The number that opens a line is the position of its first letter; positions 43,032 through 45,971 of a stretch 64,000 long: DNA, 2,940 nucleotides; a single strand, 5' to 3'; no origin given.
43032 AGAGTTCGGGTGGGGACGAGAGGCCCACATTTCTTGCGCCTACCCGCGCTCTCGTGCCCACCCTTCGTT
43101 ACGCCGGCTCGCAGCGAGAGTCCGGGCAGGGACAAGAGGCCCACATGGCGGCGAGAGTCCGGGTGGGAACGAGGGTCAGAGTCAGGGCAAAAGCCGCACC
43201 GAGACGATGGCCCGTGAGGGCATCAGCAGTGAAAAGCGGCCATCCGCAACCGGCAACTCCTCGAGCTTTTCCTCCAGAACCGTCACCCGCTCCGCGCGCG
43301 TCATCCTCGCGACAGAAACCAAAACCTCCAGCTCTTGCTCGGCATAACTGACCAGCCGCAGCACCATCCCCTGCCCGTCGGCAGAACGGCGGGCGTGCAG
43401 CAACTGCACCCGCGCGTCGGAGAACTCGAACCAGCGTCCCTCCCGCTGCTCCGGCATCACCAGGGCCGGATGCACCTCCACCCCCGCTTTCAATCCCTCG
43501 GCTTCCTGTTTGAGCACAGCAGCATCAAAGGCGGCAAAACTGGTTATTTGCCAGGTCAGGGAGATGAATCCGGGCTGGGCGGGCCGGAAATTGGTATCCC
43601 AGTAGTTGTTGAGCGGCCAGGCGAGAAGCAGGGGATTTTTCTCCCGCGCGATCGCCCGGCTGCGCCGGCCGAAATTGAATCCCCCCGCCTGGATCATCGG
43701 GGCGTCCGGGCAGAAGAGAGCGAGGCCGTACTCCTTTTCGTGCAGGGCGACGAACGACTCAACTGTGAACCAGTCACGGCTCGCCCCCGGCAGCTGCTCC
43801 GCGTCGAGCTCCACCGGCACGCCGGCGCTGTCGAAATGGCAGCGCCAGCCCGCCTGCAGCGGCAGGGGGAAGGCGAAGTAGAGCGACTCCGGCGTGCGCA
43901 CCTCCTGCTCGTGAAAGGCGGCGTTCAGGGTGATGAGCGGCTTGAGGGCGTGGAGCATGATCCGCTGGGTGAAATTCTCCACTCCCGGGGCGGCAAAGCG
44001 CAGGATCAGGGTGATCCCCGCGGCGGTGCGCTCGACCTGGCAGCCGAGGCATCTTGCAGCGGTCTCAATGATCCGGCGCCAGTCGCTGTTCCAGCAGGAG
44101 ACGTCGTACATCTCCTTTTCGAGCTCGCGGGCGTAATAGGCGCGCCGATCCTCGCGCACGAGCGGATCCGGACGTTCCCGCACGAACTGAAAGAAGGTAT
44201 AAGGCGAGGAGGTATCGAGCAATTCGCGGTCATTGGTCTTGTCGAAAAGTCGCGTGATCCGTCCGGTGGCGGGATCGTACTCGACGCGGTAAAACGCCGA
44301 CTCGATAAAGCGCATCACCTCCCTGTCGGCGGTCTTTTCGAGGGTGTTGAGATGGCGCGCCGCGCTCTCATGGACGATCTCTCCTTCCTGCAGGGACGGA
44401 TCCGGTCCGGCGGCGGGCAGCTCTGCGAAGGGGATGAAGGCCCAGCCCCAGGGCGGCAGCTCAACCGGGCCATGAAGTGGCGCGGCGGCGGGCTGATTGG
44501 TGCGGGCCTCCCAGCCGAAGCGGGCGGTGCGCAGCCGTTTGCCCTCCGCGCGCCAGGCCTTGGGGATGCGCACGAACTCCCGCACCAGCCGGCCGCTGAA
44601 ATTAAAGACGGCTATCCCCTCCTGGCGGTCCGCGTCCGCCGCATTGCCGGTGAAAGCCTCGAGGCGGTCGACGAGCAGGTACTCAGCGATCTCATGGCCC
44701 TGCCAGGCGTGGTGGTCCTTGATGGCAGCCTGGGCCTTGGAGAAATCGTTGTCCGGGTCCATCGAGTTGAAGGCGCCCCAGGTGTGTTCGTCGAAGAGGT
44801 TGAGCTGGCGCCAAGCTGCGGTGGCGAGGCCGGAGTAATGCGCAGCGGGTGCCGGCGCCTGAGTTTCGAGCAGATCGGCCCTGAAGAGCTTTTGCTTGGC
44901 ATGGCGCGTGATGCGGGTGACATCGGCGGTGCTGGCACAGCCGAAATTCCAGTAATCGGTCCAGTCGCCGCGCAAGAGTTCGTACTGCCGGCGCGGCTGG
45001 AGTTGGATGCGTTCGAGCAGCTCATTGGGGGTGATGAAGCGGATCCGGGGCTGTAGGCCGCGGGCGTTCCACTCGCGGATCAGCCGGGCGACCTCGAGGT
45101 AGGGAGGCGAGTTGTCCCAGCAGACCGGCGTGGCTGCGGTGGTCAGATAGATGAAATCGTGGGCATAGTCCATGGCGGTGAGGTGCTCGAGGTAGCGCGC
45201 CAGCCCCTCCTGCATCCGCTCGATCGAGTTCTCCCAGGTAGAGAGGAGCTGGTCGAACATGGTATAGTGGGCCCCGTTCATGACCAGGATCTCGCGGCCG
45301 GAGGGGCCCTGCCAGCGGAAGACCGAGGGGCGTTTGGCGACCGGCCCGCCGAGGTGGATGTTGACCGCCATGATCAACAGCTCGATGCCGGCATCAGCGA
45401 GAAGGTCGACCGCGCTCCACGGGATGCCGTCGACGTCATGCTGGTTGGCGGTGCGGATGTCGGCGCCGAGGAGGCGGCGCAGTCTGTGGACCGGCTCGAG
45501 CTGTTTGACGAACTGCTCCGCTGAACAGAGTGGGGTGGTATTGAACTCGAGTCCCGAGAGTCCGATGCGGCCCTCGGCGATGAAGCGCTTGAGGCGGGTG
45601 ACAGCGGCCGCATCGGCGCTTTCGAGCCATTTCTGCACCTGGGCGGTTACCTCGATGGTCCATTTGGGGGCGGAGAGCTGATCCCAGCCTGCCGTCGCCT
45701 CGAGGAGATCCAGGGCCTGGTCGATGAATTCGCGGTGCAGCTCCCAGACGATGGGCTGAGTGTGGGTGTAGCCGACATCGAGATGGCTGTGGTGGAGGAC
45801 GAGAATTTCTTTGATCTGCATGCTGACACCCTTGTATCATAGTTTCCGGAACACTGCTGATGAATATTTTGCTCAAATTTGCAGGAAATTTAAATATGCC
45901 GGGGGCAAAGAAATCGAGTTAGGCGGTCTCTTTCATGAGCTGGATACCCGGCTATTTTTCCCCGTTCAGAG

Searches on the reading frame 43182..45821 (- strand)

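Call 19: search_protein_families(library=pfam, proteins=[window:43182-45821:-], max_evalue=0.001)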
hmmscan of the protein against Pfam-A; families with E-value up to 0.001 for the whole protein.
window:43182-45821:- (879 aa): 3 families
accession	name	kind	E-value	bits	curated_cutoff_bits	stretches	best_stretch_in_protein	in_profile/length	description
PF01074.27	Glyco_hydro_38N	-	5.2e-18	65.8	25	1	6-274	2-257/270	Glycosyl hydrolases family 38 N-terminal domain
PF07748.19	Glyco_hydro_38C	-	8.9e-05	23.3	25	1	506-702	1-176/206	Glycosyl hydrolases family 38 C-terminal domain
PF17677.7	Glyco_hydro38C2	-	0.0002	21.9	22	1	805-863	2-60/72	Glycosyl hydrolases family 38 C-terminal beta sandwich domain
